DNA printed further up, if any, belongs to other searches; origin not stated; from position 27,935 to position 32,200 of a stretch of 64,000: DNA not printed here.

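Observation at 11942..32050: Three paralogous hub or tip-like proteins share one LysM-containing core but carry at least seven different cell-wall hydrolase domains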

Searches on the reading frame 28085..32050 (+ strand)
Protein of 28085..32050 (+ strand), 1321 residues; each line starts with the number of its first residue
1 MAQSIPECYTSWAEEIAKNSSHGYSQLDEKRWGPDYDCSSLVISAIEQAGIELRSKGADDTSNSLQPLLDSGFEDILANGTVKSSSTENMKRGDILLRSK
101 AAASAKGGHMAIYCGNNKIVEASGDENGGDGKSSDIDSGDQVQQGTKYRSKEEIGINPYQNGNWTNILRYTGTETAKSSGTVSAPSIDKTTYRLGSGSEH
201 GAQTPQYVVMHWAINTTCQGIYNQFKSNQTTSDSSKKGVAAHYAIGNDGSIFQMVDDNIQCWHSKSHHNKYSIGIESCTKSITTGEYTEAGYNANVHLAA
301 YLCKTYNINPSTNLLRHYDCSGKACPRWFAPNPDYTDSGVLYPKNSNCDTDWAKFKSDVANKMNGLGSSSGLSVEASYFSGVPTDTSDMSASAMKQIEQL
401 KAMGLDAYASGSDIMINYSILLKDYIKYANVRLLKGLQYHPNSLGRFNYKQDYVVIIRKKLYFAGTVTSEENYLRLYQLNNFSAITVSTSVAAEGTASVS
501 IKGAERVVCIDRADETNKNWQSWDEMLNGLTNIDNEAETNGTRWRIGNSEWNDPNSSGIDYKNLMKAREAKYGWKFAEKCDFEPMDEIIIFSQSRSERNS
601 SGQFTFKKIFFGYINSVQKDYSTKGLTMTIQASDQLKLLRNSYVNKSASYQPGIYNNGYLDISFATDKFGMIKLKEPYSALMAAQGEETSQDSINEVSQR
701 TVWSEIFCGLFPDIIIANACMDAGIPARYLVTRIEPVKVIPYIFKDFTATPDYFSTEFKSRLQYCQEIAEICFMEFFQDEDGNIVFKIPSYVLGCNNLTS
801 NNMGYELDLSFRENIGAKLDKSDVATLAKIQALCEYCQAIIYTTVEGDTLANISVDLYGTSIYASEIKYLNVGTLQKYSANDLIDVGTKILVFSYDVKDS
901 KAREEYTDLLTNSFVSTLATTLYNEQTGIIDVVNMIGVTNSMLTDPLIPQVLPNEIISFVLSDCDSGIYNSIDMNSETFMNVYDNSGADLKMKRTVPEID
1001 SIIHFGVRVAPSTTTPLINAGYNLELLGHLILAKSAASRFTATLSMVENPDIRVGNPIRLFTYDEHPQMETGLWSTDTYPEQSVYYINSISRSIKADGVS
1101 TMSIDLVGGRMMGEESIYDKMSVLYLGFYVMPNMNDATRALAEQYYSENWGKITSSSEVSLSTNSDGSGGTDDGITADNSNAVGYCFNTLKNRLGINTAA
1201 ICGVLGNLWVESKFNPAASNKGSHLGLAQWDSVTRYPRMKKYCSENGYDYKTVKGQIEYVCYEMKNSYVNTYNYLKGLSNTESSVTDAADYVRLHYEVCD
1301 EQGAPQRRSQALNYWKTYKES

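Call 3: search_protein_families(library=pfam, proteins=[window:28085-32050:+], max_evalue=0.01)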
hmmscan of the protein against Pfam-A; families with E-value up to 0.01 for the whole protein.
window:28085-32050:+ (1321 aa): 4 families
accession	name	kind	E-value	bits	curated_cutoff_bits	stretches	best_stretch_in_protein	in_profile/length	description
PF18013.6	Phage_lysozyme2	-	5.7e-25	88.6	28.2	1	1185-1317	5-139/140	Phage tail lysozyme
PF01510.30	Amidase_2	-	3.3e-24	86.1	26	1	203-327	3-130/131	N-acetylmuramoyl-L-alanine amidase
PF00877.26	NLPC_P60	-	2e-09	37.8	23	1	32-124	6-83/105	NlpC/P60 family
PF25309.1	ELLD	-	0.00033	21.1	27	1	34-100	91-162/175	Endolysin-like domain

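Call 6: search_protein_families(library=phrogs, proteins=[window:28085-32050:+], max_evalue=0.001)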
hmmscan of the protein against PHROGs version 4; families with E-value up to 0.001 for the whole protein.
window:28085-32050:+ (1321 aa): 16 families
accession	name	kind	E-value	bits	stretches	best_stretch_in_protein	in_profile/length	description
phrog_14367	-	unknown function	8.3e-118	395.5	1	427-1129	121-794/869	-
phrog_1794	-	lysis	1.4e-21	78.3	1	198-562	49-260/336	amidase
phrog_670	-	lysis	1.5e-19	71.4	1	167-377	75-268/596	endolysin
phrog_1493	-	lysis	3.6e-18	66.9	1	200-330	29-155/394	endolysin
phrog_19265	-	unknown function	5.2e-18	66.7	1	201-355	20-173/293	-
phrog_9611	-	lysis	2.3e-17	64.4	1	202-335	20-157/246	endolysin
phrog_2338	-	lysis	2.6e-15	57.6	1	196-373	19-184/346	endolysin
phrog_7698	-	lysis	5.2e-14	53.7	1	189-327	9-139/316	endolysin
phrog_3088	-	lysis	7.9e-13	49.7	1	203-327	22-141/248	amidase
phrog_9570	-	tail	1.1e-12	48.7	1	1184-1302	481-598/689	tail length tape measure protein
phrog_14030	-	unknown function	4.5e-11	43.6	1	13-149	59-201/273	-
phrog_14048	-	lysis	4e-10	40.9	1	200-337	22-163/305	endolysin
phrog_31947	-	unknown function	1.2e-08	35.8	1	36-186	46-191/306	-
phrog_512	-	unknown function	2.5e-07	31.5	1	1183-1265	58-151/199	-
phrog_11037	-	unknown function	1e-06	29.2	1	1185-1317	20-157/365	-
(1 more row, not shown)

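Call 11: search_solved_structures(query=window:28085-32050:+, max_evalue=1)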
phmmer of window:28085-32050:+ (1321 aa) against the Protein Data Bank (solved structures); distinct sequences matched with E-value up to 1: 8.
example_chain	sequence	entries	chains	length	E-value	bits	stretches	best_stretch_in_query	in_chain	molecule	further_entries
3csr_A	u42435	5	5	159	6.9e-05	23.9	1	1185-1315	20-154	Morphogenesis protein 1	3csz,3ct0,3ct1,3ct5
3csq_A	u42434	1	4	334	0.00048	21.1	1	1185-1315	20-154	Morphogenesis protein 1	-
4bj4_A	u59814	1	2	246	0.047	14.5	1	237-339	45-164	AMPDH2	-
4bol_A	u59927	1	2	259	0.053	14.3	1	237-339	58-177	AMPDH2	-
4bpa_A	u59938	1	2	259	0.053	14.3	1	237-339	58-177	AMPDH2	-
7v6s_A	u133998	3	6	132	0.16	12.7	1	83-124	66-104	Murein DD-endopeptidase MepS/Murein LD-carboxypeptidase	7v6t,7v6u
2k1g_A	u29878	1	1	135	0.23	12.2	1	83-124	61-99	Lipoprotein spr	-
8xud_I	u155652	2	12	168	0.31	11.8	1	83-124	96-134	Murein DD-endopeptidase MepS/Murein LD-carboxypeptidase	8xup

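Call 12: search_protein_families(library=pfam, proteins=[window:28085-32050:+], max_evalue=10)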
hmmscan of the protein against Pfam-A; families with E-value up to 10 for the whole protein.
window:28085-32050:+ (1321 aa): 4 families
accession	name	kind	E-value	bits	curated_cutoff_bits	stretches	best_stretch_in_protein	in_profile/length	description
PF18013.6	Phage_lysozyme2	-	5.7e-25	88.6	28.2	1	1185-1317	5-139/140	Phage tail lysozyme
PF01510.30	Amidase_2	-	3.3e-24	86.1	26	1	203-327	3-130/131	N-acetylmuramoyl-L-alanine amidase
PF00877.26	NLPC_P60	-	2e-09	37.8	23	1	32-124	6-83/105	NlpC/P60 family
PF25309.1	ELLD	-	0.00033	21.1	27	1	34-100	91-162/175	Endolysin-like domain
